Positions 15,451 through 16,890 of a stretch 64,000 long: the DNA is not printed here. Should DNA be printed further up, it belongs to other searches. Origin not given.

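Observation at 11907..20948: Eight-gene minus-strand cluster: four-subunit flavo/Fe-S dehydrogenase set plus OCD-family enzyme, Amt, acyl-CoA synthetase and XRE-cupin regulator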

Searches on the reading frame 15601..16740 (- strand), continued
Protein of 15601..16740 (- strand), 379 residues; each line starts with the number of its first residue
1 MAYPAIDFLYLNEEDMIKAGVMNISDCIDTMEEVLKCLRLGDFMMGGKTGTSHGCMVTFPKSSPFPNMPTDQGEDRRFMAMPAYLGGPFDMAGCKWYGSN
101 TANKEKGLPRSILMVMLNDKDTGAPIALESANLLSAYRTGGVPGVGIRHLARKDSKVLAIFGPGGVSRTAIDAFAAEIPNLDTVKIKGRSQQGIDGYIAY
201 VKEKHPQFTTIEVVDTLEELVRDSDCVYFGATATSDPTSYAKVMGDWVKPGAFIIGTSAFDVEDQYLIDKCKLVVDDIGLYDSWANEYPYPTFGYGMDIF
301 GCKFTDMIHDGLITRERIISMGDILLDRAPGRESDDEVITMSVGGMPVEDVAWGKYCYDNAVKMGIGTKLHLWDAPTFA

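Call 17: search_protein_families(library=ncbifam, proteins=[L065:13733-14893:+, L039:4667-5776:+, L065:6023-6871:+, L022:7453-8517:+, L080:4049-4408:+, L066:2420-3172:+, L059:11160-12023:+, L017:8486-9916:+, L066:8561-9709:+, L028:1612-2355:+], max_evalue=0.00001)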
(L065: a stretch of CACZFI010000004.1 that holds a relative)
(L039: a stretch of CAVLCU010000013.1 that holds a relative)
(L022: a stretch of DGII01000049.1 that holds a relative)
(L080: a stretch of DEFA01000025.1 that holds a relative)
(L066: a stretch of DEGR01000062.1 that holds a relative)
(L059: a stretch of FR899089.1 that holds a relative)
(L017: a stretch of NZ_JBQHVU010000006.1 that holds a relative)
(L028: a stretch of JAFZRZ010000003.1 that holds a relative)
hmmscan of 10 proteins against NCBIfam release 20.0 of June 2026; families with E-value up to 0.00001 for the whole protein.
L065:13733-14893:+ (386 aa): 15 families
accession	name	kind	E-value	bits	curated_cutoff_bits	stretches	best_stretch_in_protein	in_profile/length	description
NF011717.0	PRK15138.1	equivalog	3.1e-93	312.9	645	1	1-384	1-385/387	alcohol dehydrogenase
NF053866.1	CholDhdGbsBBac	equivalog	2.5e-45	154.7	550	1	4-386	10-391/392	choline dehydrogenase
NF058672.1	4HyButDHCUPNE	equivalog_domain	3.6e-44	151.5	500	1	10-365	8-358/378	4-hydroxybutyrate dehydrogenase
TIGR02638.1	lactal_redase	equivalog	1.8e-43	148.8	523.15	1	13-382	11-379/379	lactaldehyde reductase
NF041833.1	Fe_ADH_ErcA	equivalog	2.2e-42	145.5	550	1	10-385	9-381/382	alcohol dehydrogenase-like regulatory protein ErcA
NF007911.0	PRK10624.1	equivalog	5.5e-39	134.2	537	1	14-384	13-380/382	lactaldehyde reductase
NF010378.0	PRK13805.1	equivalog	1.3e-34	119.2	951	1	5-308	458-769/872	bifunctional acetaldehyde-CoA/alcohol dehydrogenase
NF007363.0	PRK09860.1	equivalog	2.5e-33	115.8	581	1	14-383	14-380/383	L-threonine dehydrogenase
TIGR03405.1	Phn_Fe-ADH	equivalog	1.5e-28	99.6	423.7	1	8-360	3-344/355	iron-containing alcohol dehydrogenase PsrA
NF050025.1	SulfAcetaldRedSarD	equivalog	3.6e-27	95.2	700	1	11-361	10-360/385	sulfoacetaldehyde reductase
TIGR04266.1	NDMA_methanol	equivalog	2.8e-22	79.1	625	1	43-363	49-372/420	NDMA-dependent methanol dehydrogenase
NF011998.0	PRK15454.1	equivalog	7.2e-22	77.7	556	1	5-361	23-371/395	ethanolamine utilization ethanol dehydrogenase EutG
NF041822.1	daptide_DH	equivalog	5.2e-14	51.9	300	1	64-383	34-360/363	daptide-type RiPP biosynthesis dehydogenase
NF006941.0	PRK09423.1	subfamily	2.5e-09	36.4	336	0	8-107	7-105/367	glycerol dehydrogenase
NF002022.0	PRK00843.1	equivalog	2.9e-07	29.8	413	0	8-107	10-108/350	NAD(P)-dependent glycerol-1-phosphate dehydrogenase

L039:4667-5776:+ (369 aa): 185 families (the best 25 are shown)
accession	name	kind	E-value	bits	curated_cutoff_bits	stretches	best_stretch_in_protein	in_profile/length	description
NF006987.0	PRK09452.1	equivalog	8.5e-128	426.2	482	1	3-326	16-342/378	spermidine/putrescine ABC transporter ATP-binding protein PotA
NF043075.1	MMSYN1_0197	equivalog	3.3e-118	394.6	550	1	3-322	1-312/341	spermidine/putrescine ABC transporter ATP-binding protein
TIGR01187.1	potA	subfamily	4.3e-112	374.4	355.6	1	35-330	1-300/325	polyamine ABC transporter ATP-binding protein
TIGR03265.1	PhnT2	equivalog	1.4e-110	369.9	457.7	1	4-322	4-317/353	putative 2-aminoethylphosphonate ABC transporter ATP-binding protein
NF008653.0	PRK11650.1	subfamily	2.3e-102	342.7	432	1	5-310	4-307/357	sn-glycerol-3-phosphate ABC transporter ATP-binding protein UgpC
NF008513.0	PRK11432.1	equivalog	5.8e-100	334.6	496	1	4-335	6-330/351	ferric ABC transporter ATP-binding protein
NF008621.0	PRK11607.1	equivalog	1.7e-97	326.6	613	1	4-347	19-370/377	putrescine ABC transporter ATP-binding subunit PotG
TIGR03258.1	PhnT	equivalog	2.1e-95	319.8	499.15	1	5-353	9-358/359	2-aminoethylphosphonate ABC transport system ATP-binding subunit PhnT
TIGR00968.1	3a0106s01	subfamily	6.9e-91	304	342.75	1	6-239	2-235/237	sulfate ABC transporter ATP-binding protein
NF008233.0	PRK11000.1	equivalog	2.6e-89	299.6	568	1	5-285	4-288/369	maltose/maltodextrin ABC transporter ATP-binding protein MalK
NF040840.2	tungstate_WtpC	equivalog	1.5e-87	294.2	440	1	5-319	2-313/347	tungstate ABC transporter ATP-binding protein WtpC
NF040933.2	ABC_arch_GlcV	equivalog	3.1e-86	289.5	450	1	5-326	3-332/357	glucose ABC transporter ATP-binding protein GlcV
NF008105.0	PRK10851.1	equivalog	1.6e-83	280.4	502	1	5-261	3-263/362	sulfate/thiosulfate ABC transporter ATP-binding protein CysA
TIGR01186.1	proV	subfamily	5.8e-78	262.5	326.6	1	12-244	1-239/363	betaine/proline/choline family ABC transporter ATP-binding protein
NF040729.1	ABC_ATP_SaoA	equivalog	1.2e-69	234.5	360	1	14-210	15-208/248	ABC transporter ATP-binding protein SaoA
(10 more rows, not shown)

L065:6023-6871:+ (282 aa): 26 families (the best 25 are shown)
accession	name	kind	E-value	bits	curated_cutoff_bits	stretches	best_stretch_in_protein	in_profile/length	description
NF007047.0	PRK09500.1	equivalog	1.7e-78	263.8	326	1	21-267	4-249/257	spermidine/putrescine ABC transporter permease PotC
NF007889.0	PRK10592.1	equivalog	7.4e-56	189.8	476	1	25-263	13-257/281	putrescine ABC transporter permease PotI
NF043073.1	MMSYN1_0195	equivalog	6.5e-50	170.2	1250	1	27-279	9-256/1021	spermidine/putrescine ABC transporter permease/substrate-binding protein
TIGR00969.1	3a0106s02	subfamily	2.9e-24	86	240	1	14-264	10-264/272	sulfate ABC transporter permease subunit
TIGR01581.1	Mo_ABC_porter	hypoth_equivalog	3.5e-24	85.5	210.3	1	82-264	26-225/225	ABC transporter permease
NF040839.1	tungstate_WtpB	equivalog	1.1e-22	80.9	340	1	25-264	7-243/251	tungstate ABC transporter permease WtpB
TIGR02141.1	modB_ABC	equivalog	1.1e-22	80.7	182.6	1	82-265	3-202/208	molybdate ABC transporter permease subunit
TIGR03255.1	PhnV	equivalog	8.9e-22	78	358.7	1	25-264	18-259/270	2-aminoethylphosphonate ABC transport system, membrane component PhnV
TIGR02139.1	permease_CysT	equivalog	5.2e-21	75.4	246.1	1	33-265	18-254/265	sulfate ABC transporter permease subunit CysT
NF006939.0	PRK09421.1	equivalog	1.7e-20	73.4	262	1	83-274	16-223/230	molybdate ABC transporter permease subunit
TIGR03262.1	PhnU2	equivalog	4.4e-20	71.8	593.25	1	25-270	8-256/546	putative 2-aminoethylphosphonate ABC transporter permease subunit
NF008208.0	PRK10971.1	equivalog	6e-18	65.3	415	1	63-265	44-262/277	sulfate/thiosulfate ABC transporter permease CysT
NF043074.1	MMSYN1_0196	equivalog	1.1e-16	60.9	350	1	17-278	7-269/277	spermidine/putrescine ABC transporter permease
NF011624.0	PRK15050.1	equivalog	3.1e-16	59.4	247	2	146-260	160-275/297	2-aminoethylphosphonate ABC transporter permease subunit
TIGR02140.1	permease_CysW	equivalog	2.5e-15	56.7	329.1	1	29-264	11-251/261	sulfate ABC transporter permease subunit CysW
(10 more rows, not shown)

L022:7453-8517:+ (354 aa): 4 families
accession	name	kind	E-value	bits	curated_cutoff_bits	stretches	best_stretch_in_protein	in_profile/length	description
NF007048.0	PRK09501.1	equivalog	2.1e-70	237.3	582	1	30-353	22-345/348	spermidine/putrescine ABC transporter substrate-binding protein PotD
NF007962.0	PRK10682.1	equivalog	4.4e-34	118.1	636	1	29-353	24-367/370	spermidine/putrescine ABC transporter substrate-binding protein PotF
NF043073.1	MMSYN1_0195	equivalog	7e-21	74.1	1250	1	36-117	599-677/1021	spermidine/putrescine ABC transporter permease/substrate-binding protein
NF041888.1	ABC_SBP_YdcS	equivalog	5.5e-15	55.1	725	1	5-307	4-326/379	putative ABC transporter substrate-binding protein YdcS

L080:4049-4408:+ (119 aa): 2 families
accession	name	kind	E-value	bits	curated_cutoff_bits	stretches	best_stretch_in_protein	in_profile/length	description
NF007946.0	PRK10665.1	equivalog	4.9e-23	82.1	181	1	1-115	1-108/112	P-II family nitrogen regulator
NF008111.0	PRK10858.1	equivalog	3.1e-20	72.6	202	1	1-115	1-108/112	nitrogen regulatory protein P-II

L066:2420-3172:+ (250 aa): 13 families
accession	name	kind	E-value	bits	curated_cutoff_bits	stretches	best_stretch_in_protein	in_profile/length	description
NF047785.1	respo_reg_MadR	equivalog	8.5e-13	48.1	300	1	184-241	142-199/209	MadR family response regulator transcription factor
NF007505.1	PRK10100.1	equivalog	1.7e-12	47.5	250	1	185-239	139-193/204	biofilm master transcriptional regulator CsgD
NF007935.0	PRK10651.1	equivalog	1.1e-11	44.3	250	1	185-242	150-207/216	two-component system response regulator NarL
NF011896.0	PRK15369.1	equivalog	9.5e-11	41.7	242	1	185-244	144-203/211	two component system response regulator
NF003420.0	PRK04841.1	equivalog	1.5e-09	36.5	537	1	189-243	837-891/903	HTH-type transcriptional regulator MalT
NF052445.1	RespRegMctR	equivalog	8e-09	35.2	300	1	175-247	129-201/205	two-component system response regulator MctR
TIGR03020.2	EpsA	equivalog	2.6e-08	33.8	170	1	182-240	182-240/247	XrtB/PEP-CTERM-associated transcriptional regulator EpsA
NF041830.1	RR_TF_ErdR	exception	3.9e-08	33.3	390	1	183-244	143-204/213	response regulator transcription factor ErdR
NF007708.0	PRK10403.1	equivalog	6e-08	32.4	343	1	191-240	154-203/215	nitrate/nitrite response regulator protein NarP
NF007403.0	PRK09935.1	equivalog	8.5e-08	32.1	271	1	183-248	142-207/210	fimbria biosynthesis transcriptional regulator FimZ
NF041232.1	BagY_FevT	exception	1.2e-07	30.9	700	0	186-242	292-348/367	LuxR family transcriptional regulator BagY/FevT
NF052366.1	photon_PedR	equivalog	2.5e-06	27.6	120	1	190-243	2-55/74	photosynthetic electron transport-dependent transcriptional regulator PedR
NF011940.0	PRK15411.1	equivalog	3.9e-06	26.8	162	1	183-242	130-189/207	transcriptional regulator RcsA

L059:11160-12023:+ (287 aa): 2 families
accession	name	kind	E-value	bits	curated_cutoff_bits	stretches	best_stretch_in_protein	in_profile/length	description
TIGR04094.1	adjacent_YSIRK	equivalog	2.3e-09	36.7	200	1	173-262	297-382/383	YSIRK-targeted surface antigen transcriptional regulator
NF047455.1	TF_Staph_AryK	equivalog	1.4e-06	26.9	850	1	176-269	172-262/759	transcriptional regulator AryK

L017:8486-9916:+ (476 aa): 17 families
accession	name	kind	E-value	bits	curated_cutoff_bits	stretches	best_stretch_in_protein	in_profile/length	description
TIGR00909.1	2A0306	subfamily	3.1e-32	112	556.8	1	3-415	2-414/429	amino acid transporter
TIGR00908.1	2A0305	equivalog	9.4e-27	94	381.75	1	3-437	6-431/442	ethanolamine permease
TIGR00905.1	2A0302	subfamily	1.4e-24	86.7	409.05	1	3-416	6-418/473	basic amino acid/polyamine antiporter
NF008245.0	PRK11021.1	equivalog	2e-20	73.2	284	1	26-372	33-362/419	L-methionine/branched-chain amino acid transporter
NF053761.1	BrChAATpBcaP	equivalog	8.2e-19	68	690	1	125-412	159-433/460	branched-chain amino acid transporter BcaP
NF007929.0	PRK10644.1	equivalog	7.7e-16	57.8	574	1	3-431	7-424/445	arginine/agmatine antiporter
TIGR00911.1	2A0308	subfamily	1.4e-14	53.5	701.8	1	3-440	45-475/505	L-type amino acid transporter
NF040513.1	antiport_TyrP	equivalog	8.1e-14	51.1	630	1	2-436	1-451/465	tyrosine-tyramine antiporter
TIGR00913.1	2A0310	subfamily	1.6e-13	50.2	578.7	1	13-387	17-401/480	amino acid permease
NF007938.0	PRK10655.1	equivalog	5.2e-12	45.7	409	1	3-438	5-431/438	putrescine-ornithine antiporter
NF053662.1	Glu_GABA_anti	equivalog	2.9e-11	43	640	1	31-410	28-408/468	glutamate/gamma-aminobutyrate antiporter GadC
TIGR04298.1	his_histam_anti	equivalog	3e-10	39.9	750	1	21-428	16-423/429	histidine-histamine antiporter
NF008272.0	PRK11049.1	equivalog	6.5e-10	38.6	732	1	13-390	36-411/470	D-serine/D-alanine/glycine transporter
NF007876.0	PRK10580.1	equivalog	1.3e-09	37.5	736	1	73-431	77-443/457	proline-specific permease ProY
TIGR00906.1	2A0303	subfamily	1.3e-09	37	681.7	1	118-379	188-429/602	cationic amino acid transport permease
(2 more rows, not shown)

L066:8561-9709:+ (382 aa): 13 families
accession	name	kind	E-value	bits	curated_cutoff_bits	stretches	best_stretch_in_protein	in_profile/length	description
NF004848.0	PRK06199.1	subfamily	2e-132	441.9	362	1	3-381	7-378/379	tyramine oxidase subunit B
TIGR03944.1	dehyd_SbnB_fam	equivalog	4.4e-43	147.6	326.9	1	71-255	50-229/327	2,3-diaminopropionate biosynthesis protein SbnB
TIGR02371.1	ala_DH_arch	equivalog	2.1e-31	109.2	409.15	2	76-254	53-221/325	alanine dehydrogenase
NF006379.0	PRK08618.1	equivalog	1.1e-28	100.5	417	2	77-272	53-238/326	ornithine cyclodeaminase family protein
NF004793.0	PRK06141.1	equivalog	2.6e-24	85.8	322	1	72-231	47-198/314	bifunctional Delta(1)-pyrroline-2-carboxylate/Delta(1)-piperideine-2-carboxylate reductase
NF005762.1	PRK07589.1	equivalog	4.7e-19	68.5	350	1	98-238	74-205/334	ornithine cyclodeaminase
NF045643.1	ImmsucRedBhcD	equivalog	7.9e-17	61.6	500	1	90-195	65-169/321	iminosuccinate reductase BhcD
NF006141.0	PRK08291.1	equivalog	1.7e-13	50.2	408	1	98-254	77-226/330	cyclodeaminase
TIGR02992.1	ectoine_eutC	equivalog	5.3e-12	45.5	471.65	1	98-371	74-323/326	ectoine utilization protein EutC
NF005011.0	PRK06407.1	subfamily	3.4e-10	39.6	337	1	72-228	47-189/302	ornithine cyclodeaminase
NF005296.0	PRK06823.1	equivalog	7.7e-08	31.7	438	0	97-191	72-166/315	ornithine cyclodeaminase family protein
NF005603.0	PRK07340.1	equivalog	7e-07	28.8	266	1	99-198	74-172/307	delta(1)-pyrroline-2-carboxylate reductase family protein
NF045512.1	PyrPipCarbRedLhpI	equivalog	2.9e-06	26.7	400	1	96-199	67-169/298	bifunctional Delta(1)-pyrroline-2-carboxylate/Delta(1)-piperideine-2-carboxylate reductase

L028:1612-2355:+ (247 aa): 11 families
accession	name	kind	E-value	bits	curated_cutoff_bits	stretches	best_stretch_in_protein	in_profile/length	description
NF008471.0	PRK11366.1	equivalog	1.1e-30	106.9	266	1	14-246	7-246/254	gamma-glutamyl-gamma-aminobutyrate hydrolase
NF045546.1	GCDPHdlase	equivalog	5.1e-17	62.6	250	1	59-135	48-116/198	gamma-glutamyl-CDP-amidate hydrolase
NF001975.0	PRK00758.1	equivalog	1.4e-14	54.1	198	1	65-246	42-184/185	GMP synthase subunit A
TIGR00888.1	guaA_Nterm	equivalog_domain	5.6e-13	48.7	172.15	1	98-244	56-185/188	glutamine-hydrolyzing GMP synthase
NF000848.1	PRK00074.1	equivalog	4.6e-10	38.7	400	1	103-244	61-187/512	glutamine-hydrolyzing GMP synthase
NF010081.0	PRK13566.1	equivalog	1.3e-09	36.8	645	1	102-245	590-721/729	anthranilate synthase component I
NF006562.0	PRK09065.1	equivalog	2.6e-09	37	205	1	102-227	80-192/242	glutamine amidotransferase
NF003792.0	PRK05380.1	equivalog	1.4e-08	33.9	308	1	179-246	463-528/534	CTP synthase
TIGR00337.1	PyrG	equivalog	3.1e-07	29.4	462.75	0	179-242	464-525/526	glutamine hydrolyzing CTP synthase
TIGR01823.1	PabB-fungal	equivalog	5.4e-07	28.3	442.55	1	105-241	79-201/742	aminodeoxychorismate synthase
NF005743.0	PRK07567.1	equivalog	2.6e-06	26.9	264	0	98-226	79-193/245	glutamine amidotransferase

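Call 18: search_protein_families(library=pfam, proteins=[L065:13733-14893:+, L039:4667-5776:+, L065:6023-6871:+, L022:7453-8517:+, L080:4049-4408:+, L066:2420-3172:+, L059:11160-12023:+, L017:8486-9916:+, L066:8561-9709:+, L028:1612-2355:+], max_evalue=0.00001)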
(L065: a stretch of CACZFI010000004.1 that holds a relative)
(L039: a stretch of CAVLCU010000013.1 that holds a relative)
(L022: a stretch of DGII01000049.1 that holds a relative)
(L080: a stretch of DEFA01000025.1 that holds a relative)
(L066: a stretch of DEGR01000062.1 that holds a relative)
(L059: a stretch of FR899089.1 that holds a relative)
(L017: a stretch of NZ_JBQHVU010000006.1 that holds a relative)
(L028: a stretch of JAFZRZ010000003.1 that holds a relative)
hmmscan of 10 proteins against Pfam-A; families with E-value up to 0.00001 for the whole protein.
L065:13733-14893:+ (386 aa): 3 families
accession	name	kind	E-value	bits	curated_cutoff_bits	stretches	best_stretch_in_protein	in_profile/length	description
PF00465.25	Fe-ADH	-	3.3e-45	154.1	31.3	1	9-175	1-168/168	Iron-containing alcohol dehydrogenase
PF25137.1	ADH_Fe_C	-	2.4e-33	115.9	27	1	186-383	1-191/194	Fe-containing alcohol dehydrogenase family, C-terminal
PF13685.12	Fe-ADH_2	-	3.8e-06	27.4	28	1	31-107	20-95/149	Iron-containing alcohol dehydrogenase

L039:4667-5776:+ (369 aa): 2 families
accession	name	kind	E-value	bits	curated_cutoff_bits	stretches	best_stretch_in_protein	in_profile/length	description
PF00005.33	ABC_tran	-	5.9e-40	137.5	25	1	20-162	1-136/137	ABC transporter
PF08402.16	TOBE_2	-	4.7e-09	36.7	21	1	278-351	1-75/76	TOBE domain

L065:6023-6871:+ (282 aa): 1 family
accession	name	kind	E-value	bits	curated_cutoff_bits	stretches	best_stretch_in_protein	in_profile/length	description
PF00528.27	BPD_transp_1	-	2.5e-13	50.6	26.4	1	94-266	2-171/184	Binding-protein-dependent transport system inner membrane component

L022:7453-8517:+ (354 aa): 4 families
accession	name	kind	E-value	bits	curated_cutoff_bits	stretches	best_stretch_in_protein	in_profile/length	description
PF13416.11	SBP_bac_8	-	8.2e-38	131.2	27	1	50-320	2-276/279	Bacterial extracellular solute-binding protein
PF13343.11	SBP_bac_6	-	1.9e-19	70.6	24.6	1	90-307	16-224/245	Bacterial extracellular solute-binding protein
PF01547.30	SBP_bac_1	-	6.7e-17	62.9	26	1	44-291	6-306/307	Bacterial extracellular solute-binding protein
PF13531.11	SBP_bac_11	-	3.6e-14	53.5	25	1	49-290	15-217/227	Bacterial extracellular solute-binding protein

L080:4049-4408:+ (119 aa): 1 family
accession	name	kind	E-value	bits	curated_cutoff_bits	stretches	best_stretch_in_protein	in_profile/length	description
PF00543.27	P-II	-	4.9e-24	85.1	25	1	1-113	1-102/102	Nitrogen regulatory protein P-II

L066:2420-3172:+ (250 aa): 1 family
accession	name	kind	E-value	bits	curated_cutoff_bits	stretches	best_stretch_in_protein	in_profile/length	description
PF00196.25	GerE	-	9.9e-16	57.6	23.5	1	190-244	2-56/57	Bacterial regulatory proteins, luxR family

L059:11160-12023:+ (287 aa): 3 families
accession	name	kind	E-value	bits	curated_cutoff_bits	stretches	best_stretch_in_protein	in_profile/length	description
PF12833.13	HTH_18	-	1.8e-10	41.4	33.6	1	183-263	1-78/80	Helix-turn-helix domain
PF00165.29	HTH_AraC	-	1.2e-09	38.4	26.6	0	235-263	14-41/42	Bacterial regulatory helix-turn-helix proteins, AraC family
PF20240.3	DUF6597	-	8.5e-08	32.7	27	1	48-118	29-103/103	Domain of unknown function (DUF6597)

L017:8486-9916:+ (476 aa): 2 families
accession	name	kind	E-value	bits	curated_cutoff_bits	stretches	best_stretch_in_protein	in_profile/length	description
PF13520.12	AA_permease_2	-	8.3e-33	114.4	27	1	6-421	1-417/427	Amino acid permease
PF00324.27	AA_permease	-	4.7e-31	108.4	24.6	1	12-409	3-414/470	Amino acid permease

L066:8561-9709:+ (382 aa): 1 family
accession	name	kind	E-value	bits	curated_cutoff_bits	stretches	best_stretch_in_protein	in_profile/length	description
PF02423.21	OCD_Mu_crystall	-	2.8e-52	178.1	24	1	46-367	29-313/314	Ornithine cyclodeaminase/mu-crystallin family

L028:1612-2355:+ (247 aa): 2 families
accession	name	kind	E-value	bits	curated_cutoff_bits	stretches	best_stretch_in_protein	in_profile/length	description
PF07722.19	Peptidase_C26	-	1.7e-65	221.3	20.5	1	26-224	19-219/219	Peptidase C26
PF00117.34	GATase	-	6.6e-15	55.7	22.8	1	101-240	61-187/190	Glutamine amidotransferase class-I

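Call 25: search_protein_families(library=pfam, proteins=[L025:16028-20584:+, L007:2586-6599:+, L025:1736-3655:+, L004:5413-7146:+, L006:6912-7901:-, L006:3797-4747:-, L052:2560-3549:+, L006:14741-15517:+, L006:9444-9782:+, L025:1201-1743:+], max_evalue=0.000001)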
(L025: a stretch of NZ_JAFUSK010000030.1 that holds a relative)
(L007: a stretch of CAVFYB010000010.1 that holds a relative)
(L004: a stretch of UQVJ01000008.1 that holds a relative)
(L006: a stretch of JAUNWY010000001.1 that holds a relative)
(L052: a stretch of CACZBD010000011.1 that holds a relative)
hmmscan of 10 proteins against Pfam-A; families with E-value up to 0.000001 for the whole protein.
L025:16028-20584:+ (1518 aa): 4 families
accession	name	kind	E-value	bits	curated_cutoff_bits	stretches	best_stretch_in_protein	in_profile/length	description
PF00310.26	GATase_2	-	3e-168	560.4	19.9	1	24-438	1-420/420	Glutamine amidotransferases class-II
PF01645.23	Glu_synthase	-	3.6e-153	510.5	20.4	1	808-1175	2-368/369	Conserved region in glutamate synthase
PF04898.20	Glu_syn_central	-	2.2e-114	382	22.8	1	467-746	2-277/277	Glutamate synthase central domain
PF01493.24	GXGXG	-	1.2e-83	279.8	32.5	1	1257-1441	2-187/190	GXGXG motif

L007:2586-6599:+ (1337 aa): 1 family
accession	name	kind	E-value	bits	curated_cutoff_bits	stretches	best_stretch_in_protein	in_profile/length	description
PF04389.22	Peptidase_M28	-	4.3e-07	30.3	21.3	0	1190-1331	53-190/193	Peptidase family M28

L025:1736-3655:+ (639 aa): 2 families
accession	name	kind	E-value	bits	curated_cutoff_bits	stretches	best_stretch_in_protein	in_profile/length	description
PF02540.23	NAD_synthase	-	2e-30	106.1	21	1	335-500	9-167/242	NAD synthase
PF00795.27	CN_hydrolase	-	1.4e-25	90.5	23.2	1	7-273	1-251/256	Carbon-nitrogen hydrolase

L004:5413-7146:+ (577 aa): 0 families

L006:6912-7901:- (329 aa): 2 families
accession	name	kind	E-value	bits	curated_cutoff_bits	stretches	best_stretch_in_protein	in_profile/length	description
PF00056.29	Ldh_1_N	-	2.5e-46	157.7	27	1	19-156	2-141/141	lactate/malate dehydrogenase, NAD binding domain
PF02866.23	Ldh_1_C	-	4.4e-36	124.9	22.6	1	159-325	1-170/174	lactate/malate dehydrogenase, alpha/beta C-terminal domain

L006:3797-4747:- (316 aa): 1 family
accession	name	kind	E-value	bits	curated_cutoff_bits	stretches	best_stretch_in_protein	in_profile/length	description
PF04794.17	YdjC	-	1.4e-27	97.7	29.7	1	10-184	4-161/266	YdjC-like protein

L052:2560-3549:+ (329 aa): 1 family
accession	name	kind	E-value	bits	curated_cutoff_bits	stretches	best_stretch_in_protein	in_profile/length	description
PF04607.23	RelA_SpoT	-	4.6e-12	46.6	27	1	197-253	56-112/113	Region found in RelA / SpoT proteins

L006:14741-15517:+ (258 aa): 2 families
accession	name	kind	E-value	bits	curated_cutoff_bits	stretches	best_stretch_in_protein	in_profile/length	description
PF07722.19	Peptidase_C26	-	9e-60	202.6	20.5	1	16-212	19-219/219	Peptidase C26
PF00117.34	GATase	-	1.3e-13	51.5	22.8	1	86-230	58-189/190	Glutamine amidotransferase class-I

L006:9444-9782:+ (112 aa): 1 family
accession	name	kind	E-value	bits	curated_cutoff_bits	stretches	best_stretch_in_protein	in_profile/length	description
PF00543.27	P-II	-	2.7e-30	105.2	25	1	1-105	1-101/102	Nitrogen regulatory protein P-II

L025:1201-1743:+ (180 aa): 2 families
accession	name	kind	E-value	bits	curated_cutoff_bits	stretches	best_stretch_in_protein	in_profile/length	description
PF06081.17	ArAE_1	-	5.3e-12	46.5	22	1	16-170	2-140/141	Aromatic acid exporter family member 1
PF13515.12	FUSC_2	-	8e-12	45.8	25.6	1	45-165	15-124/126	Fusaric acid resistance protein-like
